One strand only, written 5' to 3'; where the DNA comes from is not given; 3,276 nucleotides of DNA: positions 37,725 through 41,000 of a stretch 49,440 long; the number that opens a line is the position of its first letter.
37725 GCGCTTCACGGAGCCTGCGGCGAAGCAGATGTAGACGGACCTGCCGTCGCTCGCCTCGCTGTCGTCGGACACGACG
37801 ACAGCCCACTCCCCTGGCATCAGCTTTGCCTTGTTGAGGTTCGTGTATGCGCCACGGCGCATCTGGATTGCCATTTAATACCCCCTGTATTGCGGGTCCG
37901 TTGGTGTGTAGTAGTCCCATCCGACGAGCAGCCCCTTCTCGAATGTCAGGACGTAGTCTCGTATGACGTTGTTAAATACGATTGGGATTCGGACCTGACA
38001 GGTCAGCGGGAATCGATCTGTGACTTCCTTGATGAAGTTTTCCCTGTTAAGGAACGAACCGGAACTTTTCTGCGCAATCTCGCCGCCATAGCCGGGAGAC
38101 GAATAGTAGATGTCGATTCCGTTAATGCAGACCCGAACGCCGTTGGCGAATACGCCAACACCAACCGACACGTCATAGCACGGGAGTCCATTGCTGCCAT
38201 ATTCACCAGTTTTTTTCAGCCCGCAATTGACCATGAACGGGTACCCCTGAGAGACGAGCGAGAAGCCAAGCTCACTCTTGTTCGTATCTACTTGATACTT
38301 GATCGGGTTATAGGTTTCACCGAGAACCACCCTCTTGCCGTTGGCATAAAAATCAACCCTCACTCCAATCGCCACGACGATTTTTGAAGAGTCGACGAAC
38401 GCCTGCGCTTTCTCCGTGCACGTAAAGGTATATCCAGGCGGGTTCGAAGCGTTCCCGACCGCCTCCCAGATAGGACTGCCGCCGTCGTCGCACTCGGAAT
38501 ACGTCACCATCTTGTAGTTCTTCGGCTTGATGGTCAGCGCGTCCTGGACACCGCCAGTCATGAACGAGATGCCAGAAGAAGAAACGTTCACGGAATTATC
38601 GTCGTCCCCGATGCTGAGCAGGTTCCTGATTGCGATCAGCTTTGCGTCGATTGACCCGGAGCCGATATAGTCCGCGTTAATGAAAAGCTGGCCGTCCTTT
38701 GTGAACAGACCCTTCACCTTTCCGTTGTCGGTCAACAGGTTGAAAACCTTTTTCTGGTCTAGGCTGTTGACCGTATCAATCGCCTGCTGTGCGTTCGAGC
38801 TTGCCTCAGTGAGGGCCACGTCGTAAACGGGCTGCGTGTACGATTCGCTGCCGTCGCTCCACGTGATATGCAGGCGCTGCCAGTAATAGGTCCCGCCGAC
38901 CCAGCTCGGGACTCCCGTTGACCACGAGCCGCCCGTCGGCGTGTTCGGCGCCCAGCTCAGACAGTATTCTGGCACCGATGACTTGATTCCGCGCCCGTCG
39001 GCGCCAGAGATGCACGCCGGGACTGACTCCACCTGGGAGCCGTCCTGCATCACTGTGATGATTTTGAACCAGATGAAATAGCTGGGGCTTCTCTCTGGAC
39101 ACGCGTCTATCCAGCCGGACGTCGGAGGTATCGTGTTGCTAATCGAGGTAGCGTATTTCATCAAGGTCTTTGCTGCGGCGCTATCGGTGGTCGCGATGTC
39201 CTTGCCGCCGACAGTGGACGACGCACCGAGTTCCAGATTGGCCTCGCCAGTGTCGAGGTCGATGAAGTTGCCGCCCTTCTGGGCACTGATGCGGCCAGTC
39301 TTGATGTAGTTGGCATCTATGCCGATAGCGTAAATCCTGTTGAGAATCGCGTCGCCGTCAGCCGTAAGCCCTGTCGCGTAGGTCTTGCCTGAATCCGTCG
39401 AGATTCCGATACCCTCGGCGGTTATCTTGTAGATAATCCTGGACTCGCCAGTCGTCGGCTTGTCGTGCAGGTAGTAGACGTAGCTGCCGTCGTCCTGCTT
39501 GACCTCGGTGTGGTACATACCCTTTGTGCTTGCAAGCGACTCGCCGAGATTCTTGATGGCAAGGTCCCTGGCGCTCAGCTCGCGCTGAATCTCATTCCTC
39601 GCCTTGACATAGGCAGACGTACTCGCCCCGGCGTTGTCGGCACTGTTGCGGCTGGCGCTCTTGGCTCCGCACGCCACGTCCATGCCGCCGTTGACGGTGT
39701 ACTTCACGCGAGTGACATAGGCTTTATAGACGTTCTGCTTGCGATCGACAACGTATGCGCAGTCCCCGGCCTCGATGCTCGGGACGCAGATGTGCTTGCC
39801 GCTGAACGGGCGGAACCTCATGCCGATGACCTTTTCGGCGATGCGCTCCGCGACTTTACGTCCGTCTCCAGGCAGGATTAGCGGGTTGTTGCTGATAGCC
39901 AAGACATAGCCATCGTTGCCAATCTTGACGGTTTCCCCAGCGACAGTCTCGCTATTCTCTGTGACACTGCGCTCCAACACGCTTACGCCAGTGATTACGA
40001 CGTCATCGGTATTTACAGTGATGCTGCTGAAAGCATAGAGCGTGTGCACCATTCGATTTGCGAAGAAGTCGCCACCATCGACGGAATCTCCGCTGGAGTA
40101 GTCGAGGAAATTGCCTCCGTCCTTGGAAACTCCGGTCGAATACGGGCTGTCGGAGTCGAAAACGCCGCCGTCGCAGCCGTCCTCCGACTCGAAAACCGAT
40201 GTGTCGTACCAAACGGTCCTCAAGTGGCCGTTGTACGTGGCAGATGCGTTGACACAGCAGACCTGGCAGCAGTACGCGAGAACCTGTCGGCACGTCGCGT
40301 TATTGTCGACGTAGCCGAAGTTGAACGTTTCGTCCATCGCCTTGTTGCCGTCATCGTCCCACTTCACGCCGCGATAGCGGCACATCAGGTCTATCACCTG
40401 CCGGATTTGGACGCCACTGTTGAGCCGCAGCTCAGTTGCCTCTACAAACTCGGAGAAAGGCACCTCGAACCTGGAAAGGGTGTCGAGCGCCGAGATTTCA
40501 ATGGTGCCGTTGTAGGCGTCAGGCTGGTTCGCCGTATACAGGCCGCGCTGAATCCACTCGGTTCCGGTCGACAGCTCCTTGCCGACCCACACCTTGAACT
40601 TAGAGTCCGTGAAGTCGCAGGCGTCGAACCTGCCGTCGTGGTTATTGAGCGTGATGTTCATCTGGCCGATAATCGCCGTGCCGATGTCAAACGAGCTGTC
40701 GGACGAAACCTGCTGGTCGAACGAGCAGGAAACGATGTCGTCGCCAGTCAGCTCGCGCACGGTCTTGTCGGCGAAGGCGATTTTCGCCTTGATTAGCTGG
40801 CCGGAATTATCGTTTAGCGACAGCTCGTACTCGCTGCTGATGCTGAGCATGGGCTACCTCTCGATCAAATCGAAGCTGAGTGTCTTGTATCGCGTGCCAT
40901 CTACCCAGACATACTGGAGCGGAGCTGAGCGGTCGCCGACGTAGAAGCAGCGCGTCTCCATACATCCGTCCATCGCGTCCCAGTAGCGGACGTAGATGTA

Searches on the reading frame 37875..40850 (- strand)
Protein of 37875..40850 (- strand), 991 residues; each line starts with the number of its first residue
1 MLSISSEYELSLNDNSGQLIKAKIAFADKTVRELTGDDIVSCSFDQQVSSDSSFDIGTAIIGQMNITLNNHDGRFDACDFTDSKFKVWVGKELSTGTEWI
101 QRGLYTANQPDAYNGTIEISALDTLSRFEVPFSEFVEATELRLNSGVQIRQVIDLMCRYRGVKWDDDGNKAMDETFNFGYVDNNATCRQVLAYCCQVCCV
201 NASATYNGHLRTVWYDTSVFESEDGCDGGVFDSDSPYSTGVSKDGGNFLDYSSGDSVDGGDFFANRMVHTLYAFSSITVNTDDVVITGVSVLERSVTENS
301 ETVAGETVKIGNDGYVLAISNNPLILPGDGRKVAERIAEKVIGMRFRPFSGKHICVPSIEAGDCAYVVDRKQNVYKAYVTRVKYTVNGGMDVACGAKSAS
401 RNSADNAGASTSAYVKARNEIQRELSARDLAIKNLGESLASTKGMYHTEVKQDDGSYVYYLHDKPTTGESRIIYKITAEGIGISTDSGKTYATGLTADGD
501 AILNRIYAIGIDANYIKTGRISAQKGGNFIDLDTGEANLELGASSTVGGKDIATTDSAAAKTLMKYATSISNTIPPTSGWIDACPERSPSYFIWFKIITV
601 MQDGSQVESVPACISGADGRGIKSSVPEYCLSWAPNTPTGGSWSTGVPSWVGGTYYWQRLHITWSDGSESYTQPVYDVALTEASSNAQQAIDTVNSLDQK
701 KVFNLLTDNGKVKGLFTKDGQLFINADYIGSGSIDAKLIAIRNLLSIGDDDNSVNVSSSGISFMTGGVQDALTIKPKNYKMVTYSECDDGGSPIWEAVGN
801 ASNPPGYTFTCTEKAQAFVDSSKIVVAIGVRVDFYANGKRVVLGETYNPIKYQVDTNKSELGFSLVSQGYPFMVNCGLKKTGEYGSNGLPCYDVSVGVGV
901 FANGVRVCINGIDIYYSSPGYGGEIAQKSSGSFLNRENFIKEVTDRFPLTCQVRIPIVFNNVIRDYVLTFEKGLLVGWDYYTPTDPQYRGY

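Call 11: search_protein_families(library=phrogs, proteins=[window:37875-40850:-])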
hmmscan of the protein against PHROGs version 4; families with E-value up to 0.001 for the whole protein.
window:37875-40850:- (991 aa): 9 families
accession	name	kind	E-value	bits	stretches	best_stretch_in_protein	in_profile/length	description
phrog_6616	-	tail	3.5e-126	423.5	2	1-555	1-508/991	tail protein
phrog_15074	-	unknown function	2.3e-14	52.7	1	560-673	1305-1421/1773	-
phrog_13289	-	tail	4.1e-11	42.7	1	688-785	646-745/938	tail protein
phrog_30133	-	head and packaging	8.4e-11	42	1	533-672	145-299/621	virion structural protein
phrog_6468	-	tail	1.7e-08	33.6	1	401-707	770-1030/1366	tail fiber protein; host specificity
phrog_19556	-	tail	1.5e-07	31.4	1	613-669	190-246/645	tail fiber protein; host specificity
phrog_5555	-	tail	1.6e-06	27.8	1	410-533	352-474/788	tail protein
phrog_16267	-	unknown function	1.9e-05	22.8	0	1-135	1-128/2299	-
phrog_18190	-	unknown function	0.00015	21.3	0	301-379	268-348/723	-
